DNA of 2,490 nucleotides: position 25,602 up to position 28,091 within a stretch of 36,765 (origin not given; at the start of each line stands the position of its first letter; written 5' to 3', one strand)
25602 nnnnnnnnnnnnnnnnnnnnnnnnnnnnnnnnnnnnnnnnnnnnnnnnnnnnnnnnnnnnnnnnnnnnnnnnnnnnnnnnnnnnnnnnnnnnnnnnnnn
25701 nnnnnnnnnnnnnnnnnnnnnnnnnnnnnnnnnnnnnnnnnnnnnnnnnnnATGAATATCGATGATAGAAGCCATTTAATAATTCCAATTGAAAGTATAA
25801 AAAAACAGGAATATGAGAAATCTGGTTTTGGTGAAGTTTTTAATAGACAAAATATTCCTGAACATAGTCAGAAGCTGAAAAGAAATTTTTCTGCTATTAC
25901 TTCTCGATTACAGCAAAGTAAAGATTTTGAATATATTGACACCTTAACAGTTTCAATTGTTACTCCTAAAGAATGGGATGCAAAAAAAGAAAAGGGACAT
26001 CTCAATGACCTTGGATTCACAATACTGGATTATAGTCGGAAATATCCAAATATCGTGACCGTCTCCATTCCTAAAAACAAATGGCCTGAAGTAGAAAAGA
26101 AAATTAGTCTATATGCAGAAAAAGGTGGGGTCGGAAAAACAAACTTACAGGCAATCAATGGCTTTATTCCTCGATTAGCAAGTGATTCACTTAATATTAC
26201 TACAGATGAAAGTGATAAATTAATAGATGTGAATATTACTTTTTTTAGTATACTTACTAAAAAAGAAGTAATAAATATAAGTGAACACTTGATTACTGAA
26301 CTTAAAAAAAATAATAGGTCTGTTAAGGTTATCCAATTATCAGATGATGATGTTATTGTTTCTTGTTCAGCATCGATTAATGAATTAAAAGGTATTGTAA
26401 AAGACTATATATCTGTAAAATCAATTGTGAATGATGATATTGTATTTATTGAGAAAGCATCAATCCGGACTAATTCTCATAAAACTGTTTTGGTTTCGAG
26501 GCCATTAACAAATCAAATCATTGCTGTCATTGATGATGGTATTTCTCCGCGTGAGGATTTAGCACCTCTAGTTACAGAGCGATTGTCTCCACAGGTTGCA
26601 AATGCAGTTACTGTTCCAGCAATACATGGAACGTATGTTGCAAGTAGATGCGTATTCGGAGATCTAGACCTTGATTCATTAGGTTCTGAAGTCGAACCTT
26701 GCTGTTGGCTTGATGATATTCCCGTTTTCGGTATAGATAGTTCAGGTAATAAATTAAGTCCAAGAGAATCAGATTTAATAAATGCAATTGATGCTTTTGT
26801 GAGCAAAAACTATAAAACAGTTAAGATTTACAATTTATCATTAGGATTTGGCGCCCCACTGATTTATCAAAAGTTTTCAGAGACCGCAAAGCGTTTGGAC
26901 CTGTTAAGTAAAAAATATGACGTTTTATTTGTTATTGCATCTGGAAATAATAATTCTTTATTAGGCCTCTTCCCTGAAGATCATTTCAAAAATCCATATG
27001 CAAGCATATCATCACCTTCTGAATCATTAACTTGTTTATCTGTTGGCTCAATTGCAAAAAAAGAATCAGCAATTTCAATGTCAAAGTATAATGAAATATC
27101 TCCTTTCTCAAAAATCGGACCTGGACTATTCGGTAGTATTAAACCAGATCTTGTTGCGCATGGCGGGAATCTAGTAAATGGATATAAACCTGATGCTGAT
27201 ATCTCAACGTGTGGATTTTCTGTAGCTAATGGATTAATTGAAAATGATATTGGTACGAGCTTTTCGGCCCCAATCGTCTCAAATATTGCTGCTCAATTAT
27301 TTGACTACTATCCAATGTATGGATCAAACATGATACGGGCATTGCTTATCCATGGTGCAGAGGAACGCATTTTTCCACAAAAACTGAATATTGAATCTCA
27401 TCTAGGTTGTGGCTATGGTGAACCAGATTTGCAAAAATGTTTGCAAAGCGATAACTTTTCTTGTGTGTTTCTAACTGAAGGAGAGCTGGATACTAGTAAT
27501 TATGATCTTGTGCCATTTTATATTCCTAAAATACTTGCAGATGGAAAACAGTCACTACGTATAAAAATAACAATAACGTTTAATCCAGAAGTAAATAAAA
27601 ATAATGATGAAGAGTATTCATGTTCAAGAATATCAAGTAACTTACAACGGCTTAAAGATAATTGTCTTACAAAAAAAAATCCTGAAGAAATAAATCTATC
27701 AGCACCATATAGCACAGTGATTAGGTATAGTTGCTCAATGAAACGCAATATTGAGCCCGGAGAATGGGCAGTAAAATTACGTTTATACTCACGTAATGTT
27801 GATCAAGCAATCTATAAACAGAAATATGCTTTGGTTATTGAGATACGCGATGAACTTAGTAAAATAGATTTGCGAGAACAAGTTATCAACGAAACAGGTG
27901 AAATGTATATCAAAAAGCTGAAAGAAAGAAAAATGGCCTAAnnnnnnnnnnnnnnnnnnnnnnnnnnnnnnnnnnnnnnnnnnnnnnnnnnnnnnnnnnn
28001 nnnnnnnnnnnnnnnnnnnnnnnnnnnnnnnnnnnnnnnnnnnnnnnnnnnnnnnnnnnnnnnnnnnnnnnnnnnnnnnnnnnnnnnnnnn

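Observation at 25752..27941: Phage-borne, apparently cytoplasmic S8 subtilase with large uncharacterised flanking domains: candidate defence / superinfection-exclusion or anti-host effector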

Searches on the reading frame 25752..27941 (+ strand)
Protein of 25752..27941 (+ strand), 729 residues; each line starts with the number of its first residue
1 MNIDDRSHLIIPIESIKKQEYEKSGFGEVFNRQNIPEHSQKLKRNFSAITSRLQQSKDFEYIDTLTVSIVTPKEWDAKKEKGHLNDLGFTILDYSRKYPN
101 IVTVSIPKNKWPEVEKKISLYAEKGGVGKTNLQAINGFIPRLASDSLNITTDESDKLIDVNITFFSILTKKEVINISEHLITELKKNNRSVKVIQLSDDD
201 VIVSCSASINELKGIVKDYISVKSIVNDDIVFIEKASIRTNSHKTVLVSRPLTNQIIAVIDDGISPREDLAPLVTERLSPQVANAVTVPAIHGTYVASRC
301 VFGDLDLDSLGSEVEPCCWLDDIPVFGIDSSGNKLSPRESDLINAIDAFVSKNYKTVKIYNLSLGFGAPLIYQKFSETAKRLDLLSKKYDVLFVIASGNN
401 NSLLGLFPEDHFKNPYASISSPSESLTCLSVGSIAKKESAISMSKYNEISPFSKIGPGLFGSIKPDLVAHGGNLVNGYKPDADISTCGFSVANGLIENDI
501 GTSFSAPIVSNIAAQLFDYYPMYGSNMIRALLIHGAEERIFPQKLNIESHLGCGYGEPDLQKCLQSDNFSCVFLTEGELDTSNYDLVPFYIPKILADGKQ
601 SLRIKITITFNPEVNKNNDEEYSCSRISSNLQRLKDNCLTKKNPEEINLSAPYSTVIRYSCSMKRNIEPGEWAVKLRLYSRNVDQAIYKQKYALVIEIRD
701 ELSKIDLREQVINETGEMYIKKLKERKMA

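Call 3: search_protein_families(library=pfam, proteins=[window:25752-27941:+], max_evalue=1)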
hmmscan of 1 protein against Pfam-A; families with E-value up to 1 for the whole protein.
window:25752-27941:+ (729 aa): 3 families
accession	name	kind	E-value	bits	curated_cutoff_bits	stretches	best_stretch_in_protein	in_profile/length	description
PF00082.27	Peptidase_S8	-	1.1e-31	110.7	21.8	1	254-552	3-286/288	Subtilase family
PF08458.16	PH_2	-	0.24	12.2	22.2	1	672-720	24-72/106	Plant pleckstrin homology-like region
PF07469.18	DUF1518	-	0.28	12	25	1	500-526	2-28/58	Nuclear receptor coactivator, DUF1518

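Call 4: search_protein_families(library=padloc, proteins=[window:25752-27941:+], max_evalue=1)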
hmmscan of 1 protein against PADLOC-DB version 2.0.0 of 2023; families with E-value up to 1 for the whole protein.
window:25752-27941:+ (729 aa): 9 families
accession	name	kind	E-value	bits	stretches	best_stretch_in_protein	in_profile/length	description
PDLC02197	IetS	-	3.2e-79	265.1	1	104-714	104-730/749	-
PDLC02201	IetS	-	5.5e-63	211.4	1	30-632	34-623/781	-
PDLC02199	IetS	-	2.7e-48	162.8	1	171-636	227-705/826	-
PDLC02200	IetS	-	2.6e-47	159.5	1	162-638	174-655/780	-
PDLC02202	IetS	-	5.4e-46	155.2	1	253-632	296-661/780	-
PDLC02198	IetS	-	2.1e-32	110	1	255-630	254-673/795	-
PDLC04233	IetS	-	2.5e-25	86.7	2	418-666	496-792/855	-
PDLC04234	IetS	-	1.2e-12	44.9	2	355-401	416-462/656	-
PDLC03014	subtilase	-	1.2e-09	36.1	1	256-538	175-377/391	-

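Call 5: search_protein_families(library=ncbifam, proteins=[window:25752-27941:+], max_evalue=1)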
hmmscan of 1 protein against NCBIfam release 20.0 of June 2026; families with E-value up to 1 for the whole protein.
window:25752-27941:+ (729 aa): 3 families
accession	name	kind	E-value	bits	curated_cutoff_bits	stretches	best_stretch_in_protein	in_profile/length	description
NF042956.1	IteS_antiphage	equivalog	9.2e-62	209.3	900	1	127-669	121-664/747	S8 family anti-phage peptidase IteS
TIGR03921.1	T7SS_mycosin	equivalog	1.1e-07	31.4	278.75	1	387-538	146-265/353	type VII secretion-associated serine protease mycosin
TIGR03895.1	protease_PatA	subfamily_domain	0.14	10.9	421.05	0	497-519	157-179/606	PatA/PatG family cyanobactin maturation protease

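Call 6: search_protein_families(library=phrogs, proteins=[window:25752-27941:+], max_evalue=1)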
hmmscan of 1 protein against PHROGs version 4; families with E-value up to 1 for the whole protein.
window:25752-27941:+ (729 aa): 3 families
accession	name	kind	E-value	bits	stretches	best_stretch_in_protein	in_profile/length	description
phrog_3964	-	unknown function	5.1e-83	280.8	1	84-716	85-758/779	-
phrog_3677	-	other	8.5e-17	61.3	1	257-544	599-833/1125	protease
phrog_26957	-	unknown function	0.59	11.4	0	495-515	28-48/65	-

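Call 23: find_homologous_proteins(query=window:25752-27941:+, max_evalue=1e-10)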
Query window:25752-27941:+ (729 aa): 132 proteins with E <= 1e-10 among 8000 candidates; the best 120 are listed.
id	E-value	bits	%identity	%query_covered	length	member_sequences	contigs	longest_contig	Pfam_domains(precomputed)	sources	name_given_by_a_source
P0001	0.0e+0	1628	100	100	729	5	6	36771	PF00082.28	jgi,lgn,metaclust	metaclust:\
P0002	1.5e-254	865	54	100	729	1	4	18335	PF00082.28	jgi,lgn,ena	-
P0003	3.0e-252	857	53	100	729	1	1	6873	PF00082.28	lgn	-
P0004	2.3e-213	729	47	99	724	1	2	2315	PF00082.28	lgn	-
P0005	8.4e-206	704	46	99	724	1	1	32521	PF00082.28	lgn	-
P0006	1.1e-137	478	38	100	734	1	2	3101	PF27160.1,PF00082.28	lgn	-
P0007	1.3e-137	478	38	100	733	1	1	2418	PF00082.28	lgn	-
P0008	5.2e-137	476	38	98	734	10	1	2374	PF27160.1,PF00082.28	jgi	jgi:hypothetical protein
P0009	2.6e-136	474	38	100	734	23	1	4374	PF00082.28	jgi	jgi:hypothetical protein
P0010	3.8e-136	473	38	100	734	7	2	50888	PF27160.1,PF00082.28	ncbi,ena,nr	ncbi:MAG: S8 family peptidase [Paludibacter sp.]|nr:S8 family peptidase [Paludibacter sp.]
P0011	1.4e-135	471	37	98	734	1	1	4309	PF27160.1,PF00082.28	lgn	-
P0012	2.2e-135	471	37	98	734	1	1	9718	PF00082.28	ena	-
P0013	4.4e-135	470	38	99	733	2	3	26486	PF27160.1,PF00082.28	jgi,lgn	jgi:hypothetical protein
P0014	1.1e-134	469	37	100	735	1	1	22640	PF00082.28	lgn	-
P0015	1.6e-134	468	38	98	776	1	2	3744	PF00082.28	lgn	-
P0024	5.0e-131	456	37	98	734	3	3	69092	PF00082.28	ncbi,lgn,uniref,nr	ncbi:S8 family peptidase [Flavobacterium salmonis]|uniref:Peptidase S8/S53 domain-containing protein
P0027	1.3e-130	455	37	98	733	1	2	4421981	PF00082.28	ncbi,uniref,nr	ncbi:S8 family peptidase [Flagellimonas sp. CMM7]|uniref:S8 family peptidase n=1 Tax=Flagellimonas s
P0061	2.4e-123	431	37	98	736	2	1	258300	PF27160.1,PF00082.28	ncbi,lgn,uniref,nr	ncbi:S8 family peptidase [Empedobacter brevis]|uniref:S8 family peptidase n=1 Tax=Empedobacter brevi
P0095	9.7e-103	363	31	99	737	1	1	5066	PF00082.28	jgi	jgi:hypothetical protein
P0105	3.5e-72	262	28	98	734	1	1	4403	PF00082.28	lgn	-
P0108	4.0e-61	225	27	99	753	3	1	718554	PF00082.28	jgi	jgi:subtilisin family serine protease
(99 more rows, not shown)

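Call 25: find_encoding_contigs(protein=P0001, flank=6000, max_places=6)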
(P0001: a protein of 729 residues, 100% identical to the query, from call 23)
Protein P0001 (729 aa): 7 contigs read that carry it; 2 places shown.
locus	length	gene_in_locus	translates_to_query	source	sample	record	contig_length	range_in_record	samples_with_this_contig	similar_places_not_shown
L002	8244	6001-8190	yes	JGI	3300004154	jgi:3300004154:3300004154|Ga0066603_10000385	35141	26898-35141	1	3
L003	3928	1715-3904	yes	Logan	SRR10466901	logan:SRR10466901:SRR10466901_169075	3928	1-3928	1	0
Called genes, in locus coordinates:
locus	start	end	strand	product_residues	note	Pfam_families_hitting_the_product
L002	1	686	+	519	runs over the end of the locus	PF04851:ResIII, PF18766:SWI2_SNF2 (weak), PF00270:DEAD, PF00271:Helicase_C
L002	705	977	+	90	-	-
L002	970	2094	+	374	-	PF09588:YqaJ (faint)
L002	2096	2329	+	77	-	-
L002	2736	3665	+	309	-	PF03837:RecT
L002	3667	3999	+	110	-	PF12728:HTH_17 (weak)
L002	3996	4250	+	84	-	-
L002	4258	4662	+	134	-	PF00436:SSB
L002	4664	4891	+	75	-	-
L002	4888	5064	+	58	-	-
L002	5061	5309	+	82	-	-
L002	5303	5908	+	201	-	PF13529:Peptidase_C39_2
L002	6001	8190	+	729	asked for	PF00082:Peptidase_S8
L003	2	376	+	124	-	?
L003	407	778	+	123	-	-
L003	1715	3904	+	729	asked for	PF00082:Peptidase_S8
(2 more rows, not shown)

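Call 26: find_encoding_contigs(protein=P0002, flank=6000, max_places=4)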
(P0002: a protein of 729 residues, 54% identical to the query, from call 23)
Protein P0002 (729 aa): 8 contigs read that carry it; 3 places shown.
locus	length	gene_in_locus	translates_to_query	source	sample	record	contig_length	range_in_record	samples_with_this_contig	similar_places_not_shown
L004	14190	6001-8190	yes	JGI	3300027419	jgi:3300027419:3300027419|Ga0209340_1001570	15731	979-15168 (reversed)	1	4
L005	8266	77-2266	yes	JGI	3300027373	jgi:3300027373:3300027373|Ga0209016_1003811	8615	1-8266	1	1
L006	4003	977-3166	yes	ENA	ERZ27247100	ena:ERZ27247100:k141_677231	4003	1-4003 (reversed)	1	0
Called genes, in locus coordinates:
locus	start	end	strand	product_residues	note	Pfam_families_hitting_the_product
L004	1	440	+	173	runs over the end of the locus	-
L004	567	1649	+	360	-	PF13208:TerB_N (weak)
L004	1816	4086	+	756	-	PF01935:DUF87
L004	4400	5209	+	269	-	PF18928:DUF5677 (weak)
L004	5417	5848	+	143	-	PF06803:DUF1232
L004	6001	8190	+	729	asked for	PF00082:Peptidase_S8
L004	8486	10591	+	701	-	PF00069:Pkinase, PF07714:PK_Tyr_Ser-Thr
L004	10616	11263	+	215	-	-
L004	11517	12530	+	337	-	PF04245:NA37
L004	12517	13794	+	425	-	-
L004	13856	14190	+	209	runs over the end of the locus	-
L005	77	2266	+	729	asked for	PF00082:Peptidase_S8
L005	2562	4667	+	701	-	PF00069:Pkinase, PF07714:PK_Tyr_Ser-Thr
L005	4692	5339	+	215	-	-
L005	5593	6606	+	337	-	PF04245:NA37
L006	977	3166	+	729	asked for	PF00082:Peptidase_S8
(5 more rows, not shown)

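Call 27: find_encoding_contigs(protein=P0005, flank=6000, max_places=3)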
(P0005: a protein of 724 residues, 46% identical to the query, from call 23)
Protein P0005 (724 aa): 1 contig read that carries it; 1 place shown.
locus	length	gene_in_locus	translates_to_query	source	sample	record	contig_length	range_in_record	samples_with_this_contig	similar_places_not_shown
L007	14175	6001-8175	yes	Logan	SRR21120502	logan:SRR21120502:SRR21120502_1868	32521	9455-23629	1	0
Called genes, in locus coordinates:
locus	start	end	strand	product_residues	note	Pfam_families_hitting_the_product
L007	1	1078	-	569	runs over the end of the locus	-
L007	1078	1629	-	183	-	-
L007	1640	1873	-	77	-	-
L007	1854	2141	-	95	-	-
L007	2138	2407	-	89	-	-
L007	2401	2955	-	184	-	-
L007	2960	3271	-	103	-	-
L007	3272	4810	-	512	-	-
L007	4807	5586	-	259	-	-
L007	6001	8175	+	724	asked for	PF00082:Peptidase_S8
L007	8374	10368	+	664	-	-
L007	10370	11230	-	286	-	PF02086:MethyltransfD12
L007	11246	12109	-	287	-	PF01555:N6_N4_Mtase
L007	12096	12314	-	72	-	-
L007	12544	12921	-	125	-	-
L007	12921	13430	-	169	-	-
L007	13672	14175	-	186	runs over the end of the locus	-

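Call 28: find_encoding_contigs(protein=P0024, flank=6000, max_places=3)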
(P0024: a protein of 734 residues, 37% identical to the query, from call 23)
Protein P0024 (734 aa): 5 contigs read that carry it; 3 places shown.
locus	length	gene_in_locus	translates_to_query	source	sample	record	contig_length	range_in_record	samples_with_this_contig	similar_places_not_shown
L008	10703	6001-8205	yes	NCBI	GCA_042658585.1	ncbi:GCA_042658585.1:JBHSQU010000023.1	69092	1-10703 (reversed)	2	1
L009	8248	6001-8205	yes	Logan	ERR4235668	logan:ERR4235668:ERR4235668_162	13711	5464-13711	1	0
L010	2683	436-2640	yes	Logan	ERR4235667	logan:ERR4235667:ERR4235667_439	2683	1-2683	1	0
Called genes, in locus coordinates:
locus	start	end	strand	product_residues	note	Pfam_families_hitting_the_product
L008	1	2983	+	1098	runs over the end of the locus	PF00873:ACR_tran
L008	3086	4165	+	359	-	PF25917:BSH_RND, PF25973:BSH_CzcB, PF25954:Beta-barrel_RND_2, PF25989:YknX_C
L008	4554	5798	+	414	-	PF14388:DUF4419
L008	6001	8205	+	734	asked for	PF00082:Peptidase_S8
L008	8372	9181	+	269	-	-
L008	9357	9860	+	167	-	-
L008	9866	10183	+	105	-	-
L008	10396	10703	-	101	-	PF13751:DDE_Tnp_1_6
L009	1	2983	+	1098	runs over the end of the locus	PF00873:ACR_tran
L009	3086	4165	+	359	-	PF25917:BSH_RND, PF25973:BSH_CzcB, PF25954:Beta-barrel_RND_2, PF25989:YknX_C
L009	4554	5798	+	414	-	PF14388:DUF4419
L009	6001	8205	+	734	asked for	PF00082:Peptidase_S8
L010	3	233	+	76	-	?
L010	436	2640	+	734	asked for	PF00082:Peptidase_S8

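Call 37: find_encoding_contigs(protein=P0027, flank=5000, max_places=2)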
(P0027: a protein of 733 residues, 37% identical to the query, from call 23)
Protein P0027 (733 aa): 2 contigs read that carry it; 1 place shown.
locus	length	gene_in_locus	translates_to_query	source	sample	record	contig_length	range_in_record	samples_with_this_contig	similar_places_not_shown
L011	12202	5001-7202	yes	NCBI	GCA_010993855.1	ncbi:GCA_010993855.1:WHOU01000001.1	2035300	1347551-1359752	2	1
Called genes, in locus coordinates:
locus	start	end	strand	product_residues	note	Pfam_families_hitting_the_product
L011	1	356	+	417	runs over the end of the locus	PF01053:Cys_Met_Meta_PP, PF00155:Aminotran_1_2, PF06838:Met_gamma_lyase (weak)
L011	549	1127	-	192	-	-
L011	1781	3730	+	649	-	PF00753:Lactamase_B (faint)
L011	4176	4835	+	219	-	PF00239:Resolvase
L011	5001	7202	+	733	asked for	PF00082:Peptidase_S8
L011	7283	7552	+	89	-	-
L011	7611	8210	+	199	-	-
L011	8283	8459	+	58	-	-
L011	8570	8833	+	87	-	-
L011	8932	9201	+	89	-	-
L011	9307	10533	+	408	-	PF06267:DUF1028, PF07719:TPR_2 (faint), PF13181:TPR_8 (faint)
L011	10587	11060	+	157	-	-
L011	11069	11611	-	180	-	PF05163:DinB, PF07609:DUF1572 (weak), PF12867:DinB_2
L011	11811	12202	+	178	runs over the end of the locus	-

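Call 38: find_encoding_contigs(protein=P0010, flank=5000, max_places=2)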
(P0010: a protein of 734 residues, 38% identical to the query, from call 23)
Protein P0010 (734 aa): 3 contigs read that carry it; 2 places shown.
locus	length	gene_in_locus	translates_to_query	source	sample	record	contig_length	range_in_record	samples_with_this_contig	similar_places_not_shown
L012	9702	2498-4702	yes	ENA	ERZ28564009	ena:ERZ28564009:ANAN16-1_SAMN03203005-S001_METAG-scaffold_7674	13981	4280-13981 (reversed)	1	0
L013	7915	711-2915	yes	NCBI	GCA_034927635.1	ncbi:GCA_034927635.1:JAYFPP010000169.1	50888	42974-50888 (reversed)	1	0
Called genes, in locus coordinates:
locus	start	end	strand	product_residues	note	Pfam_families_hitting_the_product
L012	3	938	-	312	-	?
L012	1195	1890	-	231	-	PF14848:HU-DNA_bdg, PF14734:DUF4469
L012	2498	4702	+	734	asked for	PF27160:Y4kK_N, PF00082:Peptidase_S8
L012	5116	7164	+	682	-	PF12161:HsdM_N, PF02384:N6_Mtase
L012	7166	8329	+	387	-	PF01420:Methylase_S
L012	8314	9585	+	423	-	PF08867:FRG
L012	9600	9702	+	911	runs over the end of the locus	PF00580:UvrD-helicase, PF13245:AAA_19, PF13361:UvrD_C, PF12705:PDDEXK_1, PF01930:Cas_Cas4 (weak)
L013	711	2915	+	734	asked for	PF27160:Y4kK_N, PF00082:Peptidase_S8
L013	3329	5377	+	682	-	PF12161:HsdM_N, PF02384:N6_Mtase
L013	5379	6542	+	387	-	PF01420:Methylase_S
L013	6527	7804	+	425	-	PF08867:FRG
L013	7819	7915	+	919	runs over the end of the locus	PF00580:UvrD-helicase, PF13245:AAA_19, PF13361:UvrD_C, PF13538:UvrD_C_2 (faint), PF12705:PDDEXK_1, PF01930:Cas_Cas4 (weak)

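Call 39: find_encoding_contigs(protein=P0061, flank=5000, max_places=2)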
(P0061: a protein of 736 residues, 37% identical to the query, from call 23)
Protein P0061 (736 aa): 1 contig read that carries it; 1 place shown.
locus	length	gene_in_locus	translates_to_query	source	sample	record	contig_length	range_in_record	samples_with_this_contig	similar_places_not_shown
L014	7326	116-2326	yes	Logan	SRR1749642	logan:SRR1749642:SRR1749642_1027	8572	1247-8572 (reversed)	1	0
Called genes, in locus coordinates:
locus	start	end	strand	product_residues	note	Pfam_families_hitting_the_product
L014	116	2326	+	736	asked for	PF27160:Y4kK_N (weak), PF00082:Peptidase_S8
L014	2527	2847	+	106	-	-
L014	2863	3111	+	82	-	-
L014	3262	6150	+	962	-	PF24391:HD-CE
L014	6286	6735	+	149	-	PF15956:DUF4760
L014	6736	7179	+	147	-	-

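Call 40: search_dna_similar(query=window:25752-27941:+, collection=phages, mode=protein, max_rows=25, max_evalue=1e-8)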
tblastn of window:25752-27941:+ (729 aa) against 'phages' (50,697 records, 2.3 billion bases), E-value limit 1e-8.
Records with a match: 10; places in all: 10; records where one place covers at least 80% of the query: 1.
Best place of each record, by identity: <60% 10.
By first word of the organism name: Paenibacillus 4; Bacteriophage 2; Enterobacter 2; Acutalibacteraceae 1; Escherichia 1.
By host as written in the record: - 2; Enterobacter cloacae 2; Paenibacillus larvae 2; Paenibacillus larvae 2006 2; Acutalibacteraceae 1; Escherichia coli 1.
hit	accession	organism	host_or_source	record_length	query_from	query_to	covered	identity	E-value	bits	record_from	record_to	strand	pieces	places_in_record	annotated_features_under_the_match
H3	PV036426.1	Acutalibacteraceae phage NatCom_11578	Acutalibacteraceae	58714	1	715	98%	25.1%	2e-34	147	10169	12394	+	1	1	hypothetical protein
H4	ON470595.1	Escherichia phage vB_EcoS-683R6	Escherichia coli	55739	215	711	68%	26.2%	4e-28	127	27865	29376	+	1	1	S8 family peptidase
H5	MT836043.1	Bacteriophage sp.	human fecal samples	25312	245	627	53%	26.4%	1e-19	100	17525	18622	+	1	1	record has no annotation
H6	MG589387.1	Enterobacter phage phiT5282H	Enterobacter cloacae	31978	252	632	52%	25.1%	2e-10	71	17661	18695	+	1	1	hypothetical protein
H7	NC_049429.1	Enterobacter phage phiT5282H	Enterobacter cloacae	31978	252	632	52%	25.1%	2e-10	71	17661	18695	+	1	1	S8 family peptidase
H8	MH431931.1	Paenibacillus phage Yyerffej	Paenibacillus larvae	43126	257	592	46%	25.1%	1e-16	91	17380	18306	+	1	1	peptidase domain protein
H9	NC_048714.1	Paenibacillus phage Yyerffej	Paenibacillus larvae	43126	257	592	46%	25.1%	1e-16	91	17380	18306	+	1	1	S8 family peptidase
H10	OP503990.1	Paenibacillus phage Dash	Paenibacillus larvae 2006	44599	257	592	46%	25.1%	1e-16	91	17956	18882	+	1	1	S8 peptidase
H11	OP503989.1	Paenibacillus phage Callan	Paenibacillus larvae 2006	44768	257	592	46%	25.1%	1e-16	91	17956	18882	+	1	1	S8 peptidase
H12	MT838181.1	Bacteriophage sp.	human fecal samples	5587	350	634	39%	26.0%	8e-14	82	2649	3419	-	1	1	record has no annotation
